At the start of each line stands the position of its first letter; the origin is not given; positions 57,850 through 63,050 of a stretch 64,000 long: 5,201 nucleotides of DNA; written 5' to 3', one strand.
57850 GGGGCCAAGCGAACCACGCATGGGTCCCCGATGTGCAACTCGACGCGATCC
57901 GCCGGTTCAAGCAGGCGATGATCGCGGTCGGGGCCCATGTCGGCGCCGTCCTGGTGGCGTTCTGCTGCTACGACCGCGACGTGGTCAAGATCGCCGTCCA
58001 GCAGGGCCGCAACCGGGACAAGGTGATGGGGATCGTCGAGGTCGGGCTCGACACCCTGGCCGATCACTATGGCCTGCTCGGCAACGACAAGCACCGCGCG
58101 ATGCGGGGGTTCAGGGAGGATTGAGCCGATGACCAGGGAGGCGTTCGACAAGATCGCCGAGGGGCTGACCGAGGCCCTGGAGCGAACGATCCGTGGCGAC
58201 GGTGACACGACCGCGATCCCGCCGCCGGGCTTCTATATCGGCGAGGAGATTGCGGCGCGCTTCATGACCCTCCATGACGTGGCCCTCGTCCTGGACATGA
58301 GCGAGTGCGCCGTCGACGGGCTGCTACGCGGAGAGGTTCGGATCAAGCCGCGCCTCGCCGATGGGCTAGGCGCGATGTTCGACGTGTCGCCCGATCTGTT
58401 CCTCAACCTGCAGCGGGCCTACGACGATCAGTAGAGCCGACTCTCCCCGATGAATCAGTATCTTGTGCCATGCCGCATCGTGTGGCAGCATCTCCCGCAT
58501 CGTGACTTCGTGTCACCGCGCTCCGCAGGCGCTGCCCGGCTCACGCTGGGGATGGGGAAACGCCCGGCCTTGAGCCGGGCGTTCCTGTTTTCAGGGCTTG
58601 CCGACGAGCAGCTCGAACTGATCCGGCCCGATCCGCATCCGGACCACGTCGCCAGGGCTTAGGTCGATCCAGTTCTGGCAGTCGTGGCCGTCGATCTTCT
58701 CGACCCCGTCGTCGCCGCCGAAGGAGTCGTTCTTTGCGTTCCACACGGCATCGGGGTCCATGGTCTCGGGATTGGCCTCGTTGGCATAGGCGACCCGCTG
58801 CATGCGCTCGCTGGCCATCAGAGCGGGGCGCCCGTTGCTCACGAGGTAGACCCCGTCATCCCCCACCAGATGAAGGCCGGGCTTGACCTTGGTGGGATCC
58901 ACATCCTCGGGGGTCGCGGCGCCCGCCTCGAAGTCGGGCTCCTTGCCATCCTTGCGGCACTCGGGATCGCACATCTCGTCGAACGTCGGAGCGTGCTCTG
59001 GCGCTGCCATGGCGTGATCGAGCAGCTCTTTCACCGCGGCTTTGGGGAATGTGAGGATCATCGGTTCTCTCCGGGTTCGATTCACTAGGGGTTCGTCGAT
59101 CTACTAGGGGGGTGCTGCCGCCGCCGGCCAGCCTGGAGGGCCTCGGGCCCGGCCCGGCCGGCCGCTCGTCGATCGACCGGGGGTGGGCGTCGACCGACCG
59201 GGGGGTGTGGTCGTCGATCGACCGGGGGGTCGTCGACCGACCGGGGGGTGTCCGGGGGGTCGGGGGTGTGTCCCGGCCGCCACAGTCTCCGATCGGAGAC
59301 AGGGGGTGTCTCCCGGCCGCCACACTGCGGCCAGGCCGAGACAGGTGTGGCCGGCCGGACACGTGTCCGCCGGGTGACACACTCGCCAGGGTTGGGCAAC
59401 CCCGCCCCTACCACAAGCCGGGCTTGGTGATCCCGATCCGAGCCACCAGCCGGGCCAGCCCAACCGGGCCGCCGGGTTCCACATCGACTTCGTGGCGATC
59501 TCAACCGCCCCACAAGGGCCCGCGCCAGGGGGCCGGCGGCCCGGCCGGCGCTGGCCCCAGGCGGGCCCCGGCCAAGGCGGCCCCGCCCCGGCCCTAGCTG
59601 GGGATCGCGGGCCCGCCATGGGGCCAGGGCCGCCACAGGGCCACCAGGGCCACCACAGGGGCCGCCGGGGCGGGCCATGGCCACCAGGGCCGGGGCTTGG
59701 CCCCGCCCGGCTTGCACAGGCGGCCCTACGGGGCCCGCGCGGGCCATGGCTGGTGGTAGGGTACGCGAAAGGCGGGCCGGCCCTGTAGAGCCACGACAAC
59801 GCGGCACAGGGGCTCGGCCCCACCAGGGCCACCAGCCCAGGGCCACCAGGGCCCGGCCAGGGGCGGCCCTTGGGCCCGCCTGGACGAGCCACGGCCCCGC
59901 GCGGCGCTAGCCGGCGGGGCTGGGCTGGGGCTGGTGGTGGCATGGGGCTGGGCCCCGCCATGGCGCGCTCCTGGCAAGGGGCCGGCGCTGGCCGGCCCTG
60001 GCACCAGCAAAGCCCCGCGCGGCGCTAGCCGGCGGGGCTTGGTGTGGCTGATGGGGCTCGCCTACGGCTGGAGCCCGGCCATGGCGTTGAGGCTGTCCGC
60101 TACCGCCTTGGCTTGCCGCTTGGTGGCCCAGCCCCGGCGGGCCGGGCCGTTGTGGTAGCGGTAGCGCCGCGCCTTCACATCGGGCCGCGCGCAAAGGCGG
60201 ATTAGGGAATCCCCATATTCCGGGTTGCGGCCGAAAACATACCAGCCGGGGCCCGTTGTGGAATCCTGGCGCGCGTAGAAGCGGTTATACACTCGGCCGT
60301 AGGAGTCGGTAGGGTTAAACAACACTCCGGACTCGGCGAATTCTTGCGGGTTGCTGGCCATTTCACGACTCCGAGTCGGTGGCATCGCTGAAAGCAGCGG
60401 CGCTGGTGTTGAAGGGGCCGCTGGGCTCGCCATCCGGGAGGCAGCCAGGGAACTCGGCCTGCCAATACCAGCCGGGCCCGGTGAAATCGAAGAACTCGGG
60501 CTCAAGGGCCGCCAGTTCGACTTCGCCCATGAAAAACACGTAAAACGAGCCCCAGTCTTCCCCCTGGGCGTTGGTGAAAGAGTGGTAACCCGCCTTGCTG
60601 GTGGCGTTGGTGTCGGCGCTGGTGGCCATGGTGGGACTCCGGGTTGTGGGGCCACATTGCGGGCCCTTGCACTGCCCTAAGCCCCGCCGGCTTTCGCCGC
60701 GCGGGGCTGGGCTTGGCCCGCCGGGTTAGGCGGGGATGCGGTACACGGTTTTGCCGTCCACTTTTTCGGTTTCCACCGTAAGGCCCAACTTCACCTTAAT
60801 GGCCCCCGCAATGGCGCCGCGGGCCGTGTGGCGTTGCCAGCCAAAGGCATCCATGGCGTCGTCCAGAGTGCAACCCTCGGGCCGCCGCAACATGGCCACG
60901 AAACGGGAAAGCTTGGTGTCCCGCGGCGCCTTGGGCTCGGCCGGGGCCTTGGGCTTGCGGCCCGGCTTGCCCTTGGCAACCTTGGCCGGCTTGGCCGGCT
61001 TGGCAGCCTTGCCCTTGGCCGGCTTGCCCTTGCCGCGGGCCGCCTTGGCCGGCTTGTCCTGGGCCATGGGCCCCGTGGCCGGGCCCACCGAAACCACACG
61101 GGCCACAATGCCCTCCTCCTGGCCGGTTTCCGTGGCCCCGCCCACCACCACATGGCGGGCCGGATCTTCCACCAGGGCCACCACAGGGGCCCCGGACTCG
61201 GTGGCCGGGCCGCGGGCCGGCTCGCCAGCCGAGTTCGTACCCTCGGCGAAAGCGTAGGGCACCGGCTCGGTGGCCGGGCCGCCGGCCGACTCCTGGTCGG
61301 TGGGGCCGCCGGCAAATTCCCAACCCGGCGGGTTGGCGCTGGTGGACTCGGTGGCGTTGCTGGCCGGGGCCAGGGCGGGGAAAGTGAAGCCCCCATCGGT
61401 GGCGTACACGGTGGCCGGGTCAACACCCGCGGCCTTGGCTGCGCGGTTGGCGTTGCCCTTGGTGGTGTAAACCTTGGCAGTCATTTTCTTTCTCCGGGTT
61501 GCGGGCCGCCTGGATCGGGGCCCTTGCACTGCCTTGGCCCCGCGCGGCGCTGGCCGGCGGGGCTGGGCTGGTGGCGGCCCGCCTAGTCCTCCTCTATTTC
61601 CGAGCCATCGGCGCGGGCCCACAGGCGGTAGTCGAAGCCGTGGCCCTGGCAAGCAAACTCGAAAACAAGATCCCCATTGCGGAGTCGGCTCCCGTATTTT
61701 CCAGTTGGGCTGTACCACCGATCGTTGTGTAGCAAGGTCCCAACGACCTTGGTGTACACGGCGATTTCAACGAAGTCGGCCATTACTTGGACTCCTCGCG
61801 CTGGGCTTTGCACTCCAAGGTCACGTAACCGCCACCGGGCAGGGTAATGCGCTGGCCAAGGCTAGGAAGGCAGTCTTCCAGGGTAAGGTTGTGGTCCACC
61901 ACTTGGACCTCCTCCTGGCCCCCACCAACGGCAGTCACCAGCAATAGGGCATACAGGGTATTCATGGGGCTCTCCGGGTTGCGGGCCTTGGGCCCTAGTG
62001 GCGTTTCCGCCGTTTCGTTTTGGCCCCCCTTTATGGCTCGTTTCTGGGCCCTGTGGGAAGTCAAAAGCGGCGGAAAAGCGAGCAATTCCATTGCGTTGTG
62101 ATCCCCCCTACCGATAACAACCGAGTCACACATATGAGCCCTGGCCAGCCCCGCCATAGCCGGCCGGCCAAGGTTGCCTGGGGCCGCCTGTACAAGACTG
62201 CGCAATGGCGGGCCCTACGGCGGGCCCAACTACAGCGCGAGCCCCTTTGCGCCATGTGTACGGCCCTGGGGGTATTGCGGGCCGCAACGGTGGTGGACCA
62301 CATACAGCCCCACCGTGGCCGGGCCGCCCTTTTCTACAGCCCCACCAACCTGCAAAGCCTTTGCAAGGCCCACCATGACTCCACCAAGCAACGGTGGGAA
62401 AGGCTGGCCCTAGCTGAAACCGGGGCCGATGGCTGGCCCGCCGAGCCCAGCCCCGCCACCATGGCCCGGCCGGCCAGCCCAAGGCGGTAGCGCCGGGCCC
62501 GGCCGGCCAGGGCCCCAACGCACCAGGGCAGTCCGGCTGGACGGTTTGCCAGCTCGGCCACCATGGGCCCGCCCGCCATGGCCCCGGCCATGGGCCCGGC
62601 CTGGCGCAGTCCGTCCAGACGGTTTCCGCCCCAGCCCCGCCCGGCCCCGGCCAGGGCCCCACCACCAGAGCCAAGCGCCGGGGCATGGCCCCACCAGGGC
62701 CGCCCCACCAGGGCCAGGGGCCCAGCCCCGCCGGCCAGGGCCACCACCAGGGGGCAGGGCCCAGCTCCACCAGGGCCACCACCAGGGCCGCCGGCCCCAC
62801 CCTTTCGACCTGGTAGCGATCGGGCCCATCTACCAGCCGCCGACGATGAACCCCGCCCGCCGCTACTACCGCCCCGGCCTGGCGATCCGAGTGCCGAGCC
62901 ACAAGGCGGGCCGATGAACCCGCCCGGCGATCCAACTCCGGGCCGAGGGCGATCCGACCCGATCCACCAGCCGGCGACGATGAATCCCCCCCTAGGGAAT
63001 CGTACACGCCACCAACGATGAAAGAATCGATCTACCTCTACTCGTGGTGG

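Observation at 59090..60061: ~1 kb non-coding GC-extreme region with G-quadruplex-prone repeats and nested palindromes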

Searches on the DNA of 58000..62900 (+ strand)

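Call 4: search_dna_similar(query=window:58000-62900:+, collection=phages, mode=near, max_rows=30)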
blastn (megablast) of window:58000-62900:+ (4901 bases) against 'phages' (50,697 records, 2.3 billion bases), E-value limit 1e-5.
No match.

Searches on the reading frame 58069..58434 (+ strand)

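Call 13: search_protein_families(library=pfam, proteins=[window:58069-58434:+], max_evalue=0.01)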
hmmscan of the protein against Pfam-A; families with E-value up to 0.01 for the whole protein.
window:58069-58434:+ (121 aa): 0 families

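Call 14: search_protein_families(library=phrogs, proteins=[window:58069-58434:+], max_evalue=0.01)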
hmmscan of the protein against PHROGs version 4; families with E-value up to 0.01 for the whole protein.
window:58069-58434:+ (121 aa): 1 family
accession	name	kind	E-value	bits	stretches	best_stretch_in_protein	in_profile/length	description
phrog_1381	-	moron, auxiliary metabolic gene and host takeover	0.00058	20.3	1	52-120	12-81/264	plasmid antitoxin with HTH domain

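Call 90: search_protein_families(library=ncbifam, proteins=[window:58129-58434:+], max_evalue=0.01)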
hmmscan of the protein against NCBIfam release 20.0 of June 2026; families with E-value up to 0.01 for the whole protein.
window:58129-58434:+ (101 aa): 1 family
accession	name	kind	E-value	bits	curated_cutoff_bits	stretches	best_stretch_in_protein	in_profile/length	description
TIGR02607.1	antidote_HigA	equivalog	2.8e-07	30.2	47.7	1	32-99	6-74/81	HigA family addiction module antitoxin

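Call 91: search_protein_families(library=padloc, proteins=[window:58129-58434:+], max_evalue=0.01)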
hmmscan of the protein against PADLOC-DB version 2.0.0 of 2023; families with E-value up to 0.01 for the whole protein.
window:58129-58434:+ (101 aa): 0 families
